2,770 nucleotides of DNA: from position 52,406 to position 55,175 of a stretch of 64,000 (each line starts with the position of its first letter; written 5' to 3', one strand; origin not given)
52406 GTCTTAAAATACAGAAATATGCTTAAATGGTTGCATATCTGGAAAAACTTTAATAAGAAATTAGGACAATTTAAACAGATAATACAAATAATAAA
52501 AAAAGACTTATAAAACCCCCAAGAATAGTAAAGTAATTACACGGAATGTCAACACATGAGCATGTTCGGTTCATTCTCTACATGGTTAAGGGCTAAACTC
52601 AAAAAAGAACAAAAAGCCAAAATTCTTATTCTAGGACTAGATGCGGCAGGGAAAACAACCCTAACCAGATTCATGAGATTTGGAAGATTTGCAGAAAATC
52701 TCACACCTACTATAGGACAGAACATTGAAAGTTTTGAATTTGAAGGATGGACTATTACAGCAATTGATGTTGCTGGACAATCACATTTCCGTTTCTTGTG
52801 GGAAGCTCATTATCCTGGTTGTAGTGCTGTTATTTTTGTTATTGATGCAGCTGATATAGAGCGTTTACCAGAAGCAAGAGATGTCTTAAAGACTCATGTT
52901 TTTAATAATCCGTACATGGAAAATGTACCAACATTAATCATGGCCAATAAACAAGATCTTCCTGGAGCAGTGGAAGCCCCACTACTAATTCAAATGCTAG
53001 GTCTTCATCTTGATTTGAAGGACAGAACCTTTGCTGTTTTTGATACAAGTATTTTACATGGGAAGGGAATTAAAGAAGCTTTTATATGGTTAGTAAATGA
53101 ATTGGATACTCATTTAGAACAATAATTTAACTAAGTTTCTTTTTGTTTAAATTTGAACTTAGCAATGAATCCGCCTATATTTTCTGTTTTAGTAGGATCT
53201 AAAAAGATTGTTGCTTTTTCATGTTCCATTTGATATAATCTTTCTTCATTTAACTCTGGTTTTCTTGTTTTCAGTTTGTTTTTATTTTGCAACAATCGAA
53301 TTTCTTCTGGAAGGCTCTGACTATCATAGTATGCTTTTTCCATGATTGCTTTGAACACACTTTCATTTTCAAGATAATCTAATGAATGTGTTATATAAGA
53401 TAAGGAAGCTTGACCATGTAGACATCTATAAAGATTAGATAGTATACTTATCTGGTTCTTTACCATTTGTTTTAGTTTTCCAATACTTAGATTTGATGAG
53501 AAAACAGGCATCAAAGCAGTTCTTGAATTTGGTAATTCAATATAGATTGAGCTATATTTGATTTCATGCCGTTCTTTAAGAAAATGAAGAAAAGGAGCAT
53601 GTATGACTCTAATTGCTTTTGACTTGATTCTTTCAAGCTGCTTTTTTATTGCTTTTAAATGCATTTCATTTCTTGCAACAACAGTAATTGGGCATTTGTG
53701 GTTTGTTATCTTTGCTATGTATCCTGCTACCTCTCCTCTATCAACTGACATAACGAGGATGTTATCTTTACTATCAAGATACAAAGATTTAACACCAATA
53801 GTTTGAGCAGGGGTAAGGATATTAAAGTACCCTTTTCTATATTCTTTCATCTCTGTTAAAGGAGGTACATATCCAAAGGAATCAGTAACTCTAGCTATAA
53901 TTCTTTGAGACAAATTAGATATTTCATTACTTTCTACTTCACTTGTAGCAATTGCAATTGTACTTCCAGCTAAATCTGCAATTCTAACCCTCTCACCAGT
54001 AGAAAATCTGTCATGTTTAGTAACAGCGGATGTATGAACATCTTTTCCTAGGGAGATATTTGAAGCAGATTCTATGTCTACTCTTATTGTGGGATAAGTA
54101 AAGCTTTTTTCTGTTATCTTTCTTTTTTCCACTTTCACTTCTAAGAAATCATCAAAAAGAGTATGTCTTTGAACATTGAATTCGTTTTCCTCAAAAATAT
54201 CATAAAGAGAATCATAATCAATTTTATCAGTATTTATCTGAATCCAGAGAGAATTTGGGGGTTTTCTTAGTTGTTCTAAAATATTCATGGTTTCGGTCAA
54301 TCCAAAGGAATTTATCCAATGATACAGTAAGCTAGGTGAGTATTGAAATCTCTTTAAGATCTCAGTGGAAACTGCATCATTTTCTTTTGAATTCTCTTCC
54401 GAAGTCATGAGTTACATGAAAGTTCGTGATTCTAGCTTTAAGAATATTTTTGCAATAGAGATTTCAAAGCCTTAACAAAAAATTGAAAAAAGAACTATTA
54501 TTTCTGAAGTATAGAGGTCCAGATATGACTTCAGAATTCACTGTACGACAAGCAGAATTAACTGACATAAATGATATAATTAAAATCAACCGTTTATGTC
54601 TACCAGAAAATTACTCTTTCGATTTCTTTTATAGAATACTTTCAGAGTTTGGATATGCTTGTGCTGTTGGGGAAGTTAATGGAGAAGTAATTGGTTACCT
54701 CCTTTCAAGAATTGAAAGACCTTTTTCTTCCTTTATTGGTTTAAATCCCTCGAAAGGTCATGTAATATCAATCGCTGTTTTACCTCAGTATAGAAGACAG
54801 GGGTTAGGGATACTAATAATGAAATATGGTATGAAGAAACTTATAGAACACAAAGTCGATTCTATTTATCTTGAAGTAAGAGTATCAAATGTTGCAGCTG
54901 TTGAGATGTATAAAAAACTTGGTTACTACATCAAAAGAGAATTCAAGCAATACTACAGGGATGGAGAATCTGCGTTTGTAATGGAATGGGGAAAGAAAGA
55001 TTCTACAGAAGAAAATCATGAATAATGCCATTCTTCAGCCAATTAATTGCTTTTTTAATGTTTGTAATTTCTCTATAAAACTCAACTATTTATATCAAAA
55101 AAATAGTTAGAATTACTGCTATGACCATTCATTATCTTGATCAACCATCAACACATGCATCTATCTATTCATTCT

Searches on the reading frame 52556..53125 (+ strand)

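Call 79: search_protein_families(library=pfam, proteins=[window:52556-53125:+], max_evalue=0.00001)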
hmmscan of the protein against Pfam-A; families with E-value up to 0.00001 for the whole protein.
window:52556-53125:+ (189 aa): 5 families
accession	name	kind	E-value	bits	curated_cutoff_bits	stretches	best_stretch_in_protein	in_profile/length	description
PF00025.27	Arf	-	2.8e-43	147.8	22.3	1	11-182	5-173/174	ADP-ribosylation factor family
PF00071.28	Ras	-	1.6e-12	47.7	21.6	1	22-183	1-160/162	Ras family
PF00503.26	G-alpha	-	9.8e-10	38.5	48.8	0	50-135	168-262/333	G-protein alpha subunit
PF08477.19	Roc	-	9.7e-09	35.9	27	1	22-134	1-119/119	Ras of Complex, Roc, domain of DAPkinase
PF09439.16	SRPRB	-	1.7e-06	28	25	1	19-139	2-125/178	Signal recognition particle receptor beta subunit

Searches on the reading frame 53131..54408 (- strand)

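Call 79: search_protein_families(library=pfam, proteins=[window:53131-54408:-], max_evalue=0.00001)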
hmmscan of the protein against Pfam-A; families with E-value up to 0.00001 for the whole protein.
window:53131-54408:- (425 aa): 1 family
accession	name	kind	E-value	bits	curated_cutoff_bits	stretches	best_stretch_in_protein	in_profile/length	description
PF01189.24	Methyltr_RsmB-F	-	1.2e-07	32.1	27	1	209-372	4-169/199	16S rRNA methyltransferase RsmB/F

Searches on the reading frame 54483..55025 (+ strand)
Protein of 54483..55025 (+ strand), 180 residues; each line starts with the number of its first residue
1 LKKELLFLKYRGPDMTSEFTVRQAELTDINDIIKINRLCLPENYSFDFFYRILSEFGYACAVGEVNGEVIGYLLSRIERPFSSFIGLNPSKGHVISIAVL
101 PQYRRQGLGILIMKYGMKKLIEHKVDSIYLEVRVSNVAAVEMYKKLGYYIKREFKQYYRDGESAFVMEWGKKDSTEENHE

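Call 79: search_protein_families(library=pfam, proteins=[window:54483-55025:+], max_evalue=0.00001)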
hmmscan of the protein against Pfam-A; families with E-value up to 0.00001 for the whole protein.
window:54483-55025:+ (180 aa): 4 families
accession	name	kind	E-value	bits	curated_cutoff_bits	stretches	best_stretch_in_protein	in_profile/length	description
PF00583.31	Acetyltransf_1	-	1.5e-18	67.6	20.7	1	31-148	3-116/116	Acetyltransferase (GNAT) family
PF13508.13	Acetyltransf_7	-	6.3e-10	39.7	27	1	59-149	4-83/84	Acetyltransferase (GNAT) domain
PF13673.13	Acetyltransf_10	-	8.5e-10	39.1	23.6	1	81-168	42-125/128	Acetyltransferase (GNAT) domain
PF08445.16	FR47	-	4.8e-09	36.5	22.1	1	89-151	19-80/86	FR47-like protein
